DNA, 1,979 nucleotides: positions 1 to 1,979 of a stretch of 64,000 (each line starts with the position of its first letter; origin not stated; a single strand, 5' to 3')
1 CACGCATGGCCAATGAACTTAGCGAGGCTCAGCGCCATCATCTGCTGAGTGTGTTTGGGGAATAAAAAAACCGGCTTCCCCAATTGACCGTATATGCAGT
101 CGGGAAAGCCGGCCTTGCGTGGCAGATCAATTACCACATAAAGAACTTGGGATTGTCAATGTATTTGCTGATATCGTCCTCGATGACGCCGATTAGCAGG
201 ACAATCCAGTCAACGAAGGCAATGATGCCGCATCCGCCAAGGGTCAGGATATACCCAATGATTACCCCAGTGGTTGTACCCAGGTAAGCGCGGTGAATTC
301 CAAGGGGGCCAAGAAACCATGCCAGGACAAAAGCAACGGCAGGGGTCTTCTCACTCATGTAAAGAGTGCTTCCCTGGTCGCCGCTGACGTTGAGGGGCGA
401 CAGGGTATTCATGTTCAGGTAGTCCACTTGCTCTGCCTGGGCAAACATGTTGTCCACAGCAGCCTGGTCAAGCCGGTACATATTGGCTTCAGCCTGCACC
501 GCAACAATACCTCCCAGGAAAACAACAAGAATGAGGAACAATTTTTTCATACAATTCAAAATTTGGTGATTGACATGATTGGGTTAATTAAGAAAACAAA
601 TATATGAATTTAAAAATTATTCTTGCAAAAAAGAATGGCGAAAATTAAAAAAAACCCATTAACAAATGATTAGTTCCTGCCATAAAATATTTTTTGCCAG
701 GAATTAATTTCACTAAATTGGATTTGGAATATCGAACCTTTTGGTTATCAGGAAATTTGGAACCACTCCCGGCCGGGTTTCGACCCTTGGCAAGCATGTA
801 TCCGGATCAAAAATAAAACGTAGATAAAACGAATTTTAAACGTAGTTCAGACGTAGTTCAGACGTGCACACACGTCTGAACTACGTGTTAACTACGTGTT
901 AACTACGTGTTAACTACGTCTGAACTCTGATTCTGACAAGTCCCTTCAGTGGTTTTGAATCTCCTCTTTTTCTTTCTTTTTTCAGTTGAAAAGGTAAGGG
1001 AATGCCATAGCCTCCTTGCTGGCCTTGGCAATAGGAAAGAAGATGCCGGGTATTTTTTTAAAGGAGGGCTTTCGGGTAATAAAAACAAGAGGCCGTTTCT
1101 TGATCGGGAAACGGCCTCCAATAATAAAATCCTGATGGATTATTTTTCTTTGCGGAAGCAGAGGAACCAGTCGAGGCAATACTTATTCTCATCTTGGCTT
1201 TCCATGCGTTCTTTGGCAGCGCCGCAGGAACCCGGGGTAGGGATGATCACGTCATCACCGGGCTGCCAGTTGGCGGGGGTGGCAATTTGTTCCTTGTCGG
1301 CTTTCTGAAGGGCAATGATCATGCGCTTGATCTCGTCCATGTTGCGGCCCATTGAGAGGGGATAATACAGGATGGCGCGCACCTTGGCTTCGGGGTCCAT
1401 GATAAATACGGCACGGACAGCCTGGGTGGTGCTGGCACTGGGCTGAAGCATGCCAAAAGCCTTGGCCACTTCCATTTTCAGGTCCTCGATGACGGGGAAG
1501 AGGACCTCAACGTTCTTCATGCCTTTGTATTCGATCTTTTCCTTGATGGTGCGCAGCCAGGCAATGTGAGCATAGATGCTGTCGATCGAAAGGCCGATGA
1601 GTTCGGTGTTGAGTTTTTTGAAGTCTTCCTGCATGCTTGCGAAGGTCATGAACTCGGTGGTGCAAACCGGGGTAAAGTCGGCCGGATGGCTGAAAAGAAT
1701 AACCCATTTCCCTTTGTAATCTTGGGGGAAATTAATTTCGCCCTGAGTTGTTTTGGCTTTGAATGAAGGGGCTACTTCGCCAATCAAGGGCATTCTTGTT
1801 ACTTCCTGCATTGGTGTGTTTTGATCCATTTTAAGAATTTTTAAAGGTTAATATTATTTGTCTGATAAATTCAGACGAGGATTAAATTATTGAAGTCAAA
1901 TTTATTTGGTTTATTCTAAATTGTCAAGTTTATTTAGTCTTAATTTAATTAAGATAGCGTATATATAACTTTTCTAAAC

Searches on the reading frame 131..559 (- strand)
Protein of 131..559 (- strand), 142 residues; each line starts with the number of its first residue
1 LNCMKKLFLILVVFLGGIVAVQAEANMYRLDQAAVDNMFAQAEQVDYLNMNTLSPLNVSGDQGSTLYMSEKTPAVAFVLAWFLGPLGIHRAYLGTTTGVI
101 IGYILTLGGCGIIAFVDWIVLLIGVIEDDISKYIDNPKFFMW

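Call 21: search_protein_families(library=pfam, proteins=[window:131-559:-], max_evalue=0.01)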
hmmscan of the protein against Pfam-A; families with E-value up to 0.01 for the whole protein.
window:131-559:- (142 aa): 1 family
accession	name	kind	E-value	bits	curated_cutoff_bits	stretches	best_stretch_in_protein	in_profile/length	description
PF05154.21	TM2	-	4.1e-11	43.4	27.9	1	70-119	2-51/51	TM2 domain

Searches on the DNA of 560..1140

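Call 78: search_rna_families(source=window, start=560, end=1140, threshold=evalue, max_evalue=5)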
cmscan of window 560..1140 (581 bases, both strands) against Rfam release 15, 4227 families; matches with E-value up to 5: 7.
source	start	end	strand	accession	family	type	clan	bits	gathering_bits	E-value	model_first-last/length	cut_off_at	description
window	804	941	+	RF04128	MIR8562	Gene; miRNA;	-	27.9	211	0.0043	54-197/242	no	MIR8562 microRNA precursor family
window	835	902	+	RF03510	mir-3660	Gene; miRNA;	-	24.2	70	0.018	1-82/82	no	mir-3660 microRNA precursor family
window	840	897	+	RF03450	MIR1513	Gene; miRNA;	-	20.3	95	0.3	1-91/91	no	MIR1513 microRNA precursor family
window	799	885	-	RF01289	snoR17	Gene; snRNA; snoRNA; CD-box;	-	19.2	60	2.6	1-110/110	no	Small nucleolar RNA snoR17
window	840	897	-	RF03193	mir-2941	Gene; miRNA;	-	18.2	60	0.22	1-82/82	no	mir-2941 microRNA precursor family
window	834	904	+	RF00856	mir-232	Gene; miRNA;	-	16.8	67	1.4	1-80/80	no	mir-232 microRNA precursor family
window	632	664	+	RF02925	6A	Gene; sRNA;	-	16.4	41.2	4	1-52/52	no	6A RNA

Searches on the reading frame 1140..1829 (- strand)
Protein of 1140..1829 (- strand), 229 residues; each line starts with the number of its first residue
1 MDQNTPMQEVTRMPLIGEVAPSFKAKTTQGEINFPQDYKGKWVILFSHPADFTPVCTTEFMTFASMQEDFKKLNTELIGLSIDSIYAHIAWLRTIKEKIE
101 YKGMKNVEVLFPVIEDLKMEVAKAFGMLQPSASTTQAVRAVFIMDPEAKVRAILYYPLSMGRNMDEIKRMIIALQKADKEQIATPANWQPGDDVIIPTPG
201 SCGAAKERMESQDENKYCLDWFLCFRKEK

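Call 21: search_protein_families(library=pfam, proteins=[window:1140-1829:-], max_evalue=0.01)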
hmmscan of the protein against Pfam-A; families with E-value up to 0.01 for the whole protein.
window:1140-1829:- (229 aa): 3 families
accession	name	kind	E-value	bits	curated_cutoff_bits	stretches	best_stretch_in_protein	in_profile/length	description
PF00578.27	AhpC-TSA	-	1.5e-31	109.3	26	1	16-152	1-123/124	AhpC/TSA family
PF08534.16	Redoxin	-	5.9e-12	46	26.6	1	17-153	3-131/148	Redoxin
PF10417.14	1-cysPrx_C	-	3.4e-11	43.4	21.1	1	173-211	1-40/41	C-terminal domain of 1-Cys peroxiredoxin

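Call 93: find_encoding_contigs(protein=window:1140-1829:-, flank=1500, max_places=10)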
Protein window:1140-1829:- (229 aa): no gene with exactly this product is on record in the collection.
